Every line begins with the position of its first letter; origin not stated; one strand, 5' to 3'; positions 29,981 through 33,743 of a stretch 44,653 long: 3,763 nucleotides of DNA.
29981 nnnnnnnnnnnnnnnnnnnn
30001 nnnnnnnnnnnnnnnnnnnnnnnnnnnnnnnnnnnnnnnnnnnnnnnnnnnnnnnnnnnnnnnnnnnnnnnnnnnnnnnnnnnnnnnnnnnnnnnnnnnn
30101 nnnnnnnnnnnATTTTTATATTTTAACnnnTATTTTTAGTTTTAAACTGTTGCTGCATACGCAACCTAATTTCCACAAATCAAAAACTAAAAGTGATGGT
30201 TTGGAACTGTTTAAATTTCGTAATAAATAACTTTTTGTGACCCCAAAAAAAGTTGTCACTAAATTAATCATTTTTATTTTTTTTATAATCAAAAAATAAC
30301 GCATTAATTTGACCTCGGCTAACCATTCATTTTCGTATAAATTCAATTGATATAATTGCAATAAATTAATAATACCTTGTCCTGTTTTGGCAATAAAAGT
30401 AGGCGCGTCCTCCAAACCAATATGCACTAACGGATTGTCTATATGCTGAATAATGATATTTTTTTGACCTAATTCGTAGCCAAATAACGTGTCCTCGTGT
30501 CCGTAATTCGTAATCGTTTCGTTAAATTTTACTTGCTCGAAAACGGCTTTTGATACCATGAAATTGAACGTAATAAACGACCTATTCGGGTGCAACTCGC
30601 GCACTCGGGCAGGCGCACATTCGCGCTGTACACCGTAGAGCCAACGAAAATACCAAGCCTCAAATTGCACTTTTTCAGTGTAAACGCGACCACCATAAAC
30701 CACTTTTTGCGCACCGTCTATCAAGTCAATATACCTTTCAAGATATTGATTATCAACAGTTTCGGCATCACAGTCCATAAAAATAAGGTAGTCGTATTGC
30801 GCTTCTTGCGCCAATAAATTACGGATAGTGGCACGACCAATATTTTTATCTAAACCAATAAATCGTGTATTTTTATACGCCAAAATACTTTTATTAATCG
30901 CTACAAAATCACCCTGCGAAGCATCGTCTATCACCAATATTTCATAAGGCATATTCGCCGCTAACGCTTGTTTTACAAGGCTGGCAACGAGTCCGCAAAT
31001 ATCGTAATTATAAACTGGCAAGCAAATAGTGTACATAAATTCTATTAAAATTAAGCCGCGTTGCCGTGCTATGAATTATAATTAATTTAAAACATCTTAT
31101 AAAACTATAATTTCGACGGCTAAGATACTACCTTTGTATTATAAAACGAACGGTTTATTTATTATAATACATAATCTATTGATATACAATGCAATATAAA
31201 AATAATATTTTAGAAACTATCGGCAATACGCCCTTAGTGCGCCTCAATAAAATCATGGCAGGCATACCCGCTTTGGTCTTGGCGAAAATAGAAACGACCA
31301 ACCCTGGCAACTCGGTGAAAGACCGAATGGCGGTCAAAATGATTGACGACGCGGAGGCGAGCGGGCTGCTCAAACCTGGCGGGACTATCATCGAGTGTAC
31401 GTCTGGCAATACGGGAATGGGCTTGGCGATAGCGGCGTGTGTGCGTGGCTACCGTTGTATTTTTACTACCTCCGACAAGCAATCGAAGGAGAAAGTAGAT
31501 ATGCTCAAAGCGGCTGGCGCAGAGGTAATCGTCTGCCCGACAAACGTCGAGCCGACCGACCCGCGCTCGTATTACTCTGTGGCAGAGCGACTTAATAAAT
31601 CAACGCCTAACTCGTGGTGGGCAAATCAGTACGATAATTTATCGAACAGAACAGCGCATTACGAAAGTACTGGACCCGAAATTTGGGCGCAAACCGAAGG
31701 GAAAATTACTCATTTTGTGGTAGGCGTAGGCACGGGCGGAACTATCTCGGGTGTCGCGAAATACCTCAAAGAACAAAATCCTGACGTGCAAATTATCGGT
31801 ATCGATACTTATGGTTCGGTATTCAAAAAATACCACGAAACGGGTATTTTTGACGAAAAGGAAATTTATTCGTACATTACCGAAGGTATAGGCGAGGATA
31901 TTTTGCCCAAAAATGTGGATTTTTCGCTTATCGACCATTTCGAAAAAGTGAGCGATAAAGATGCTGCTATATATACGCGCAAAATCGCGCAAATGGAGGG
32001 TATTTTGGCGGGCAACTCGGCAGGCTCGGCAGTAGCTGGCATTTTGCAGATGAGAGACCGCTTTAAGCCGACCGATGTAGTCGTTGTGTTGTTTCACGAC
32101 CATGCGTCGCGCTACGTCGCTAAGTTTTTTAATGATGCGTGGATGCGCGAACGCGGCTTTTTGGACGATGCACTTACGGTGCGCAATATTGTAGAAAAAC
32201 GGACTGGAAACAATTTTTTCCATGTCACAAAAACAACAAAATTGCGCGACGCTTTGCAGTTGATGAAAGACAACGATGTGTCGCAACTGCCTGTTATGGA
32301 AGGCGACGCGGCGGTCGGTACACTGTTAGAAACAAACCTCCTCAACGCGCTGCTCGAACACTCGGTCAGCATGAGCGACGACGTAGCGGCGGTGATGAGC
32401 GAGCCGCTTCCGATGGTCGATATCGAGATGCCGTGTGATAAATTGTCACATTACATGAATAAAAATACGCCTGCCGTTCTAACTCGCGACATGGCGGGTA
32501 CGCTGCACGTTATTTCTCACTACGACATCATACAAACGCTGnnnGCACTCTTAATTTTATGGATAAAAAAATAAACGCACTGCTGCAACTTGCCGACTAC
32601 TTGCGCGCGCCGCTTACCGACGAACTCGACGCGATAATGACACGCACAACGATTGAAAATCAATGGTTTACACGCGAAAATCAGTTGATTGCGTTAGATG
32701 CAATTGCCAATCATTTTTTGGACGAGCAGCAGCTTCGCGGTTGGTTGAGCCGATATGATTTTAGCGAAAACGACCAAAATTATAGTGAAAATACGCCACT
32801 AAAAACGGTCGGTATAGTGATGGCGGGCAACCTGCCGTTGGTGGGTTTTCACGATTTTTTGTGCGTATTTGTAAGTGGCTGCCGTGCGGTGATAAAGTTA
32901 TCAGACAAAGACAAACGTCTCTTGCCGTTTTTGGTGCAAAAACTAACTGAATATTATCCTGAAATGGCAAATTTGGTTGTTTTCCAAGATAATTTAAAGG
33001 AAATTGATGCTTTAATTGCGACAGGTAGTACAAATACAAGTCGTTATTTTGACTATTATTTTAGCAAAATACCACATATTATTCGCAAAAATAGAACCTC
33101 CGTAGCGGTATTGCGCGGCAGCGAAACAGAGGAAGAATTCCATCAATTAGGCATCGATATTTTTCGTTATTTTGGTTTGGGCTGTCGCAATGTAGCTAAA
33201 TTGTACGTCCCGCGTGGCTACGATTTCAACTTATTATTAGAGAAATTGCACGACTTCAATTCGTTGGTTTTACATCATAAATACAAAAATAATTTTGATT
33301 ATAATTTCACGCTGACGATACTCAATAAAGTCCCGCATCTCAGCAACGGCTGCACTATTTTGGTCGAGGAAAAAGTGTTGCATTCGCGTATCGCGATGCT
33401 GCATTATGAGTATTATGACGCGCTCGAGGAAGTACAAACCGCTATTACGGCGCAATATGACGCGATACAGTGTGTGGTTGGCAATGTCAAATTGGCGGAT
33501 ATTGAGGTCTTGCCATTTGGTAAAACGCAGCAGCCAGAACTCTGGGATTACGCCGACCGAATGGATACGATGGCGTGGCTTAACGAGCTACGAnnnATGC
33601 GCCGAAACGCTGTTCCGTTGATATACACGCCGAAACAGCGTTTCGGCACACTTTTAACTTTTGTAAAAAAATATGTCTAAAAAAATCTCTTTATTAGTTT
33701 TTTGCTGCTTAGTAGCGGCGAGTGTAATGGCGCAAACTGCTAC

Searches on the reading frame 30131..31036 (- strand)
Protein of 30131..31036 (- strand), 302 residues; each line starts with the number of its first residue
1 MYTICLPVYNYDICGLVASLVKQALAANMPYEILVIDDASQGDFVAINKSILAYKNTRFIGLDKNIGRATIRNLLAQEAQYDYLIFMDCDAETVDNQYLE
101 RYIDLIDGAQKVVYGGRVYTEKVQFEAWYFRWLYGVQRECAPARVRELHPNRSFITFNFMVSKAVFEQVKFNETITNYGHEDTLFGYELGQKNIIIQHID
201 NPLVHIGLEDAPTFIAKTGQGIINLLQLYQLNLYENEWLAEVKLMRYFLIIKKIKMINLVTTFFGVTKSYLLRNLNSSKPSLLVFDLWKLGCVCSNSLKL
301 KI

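Call 20: search_protein_families(library=pfam, proteins=[window:30131-31036:-], max_evalue=0.001)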
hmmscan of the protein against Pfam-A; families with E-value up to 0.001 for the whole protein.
window:30131-31036:- (302 aa): 2 families
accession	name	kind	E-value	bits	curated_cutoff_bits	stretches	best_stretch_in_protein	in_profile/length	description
PF00535.33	Glycos_transf_2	-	1.2e-17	64.8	23.3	1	3-167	1-165/168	Glycosyl transferase family 2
PF10111.15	Glyco_tranf_2_2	-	0.00043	20.3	27.3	1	28-92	27-93/276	Glycosyltransferase like family 2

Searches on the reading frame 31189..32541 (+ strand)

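Call 21: search_protein_families(library=pfam, proteins=[window:31189-32541:+], max_evalue=0.001)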
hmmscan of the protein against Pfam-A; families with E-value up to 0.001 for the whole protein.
window:31189-32541:+ (451 aa): 2 families
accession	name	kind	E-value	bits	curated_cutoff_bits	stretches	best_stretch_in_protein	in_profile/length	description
PF00291.31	PALP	-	2.9e-72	243.9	35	1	8-302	2-293/295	Pyridoxal-phosphate dependent enzyme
PF00571.33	CBS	-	1.3e-10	41.9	24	1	342-389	8-56/57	CBS domain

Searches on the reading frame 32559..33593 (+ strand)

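Call 21: search_protein_families(library=pfam, proteins=[window:32559-33593:+], max_evalue=0.001)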
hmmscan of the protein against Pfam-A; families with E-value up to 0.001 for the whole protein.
window:32559-33593:+ (345 aa): 1 family
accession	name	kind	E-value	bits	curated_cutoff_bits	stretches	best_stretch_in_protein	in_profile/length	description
PF05893.19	LuxC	-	9.7e-05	21.8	21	1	23-162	33-183/401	Acyl-CoA reductase (LuxC)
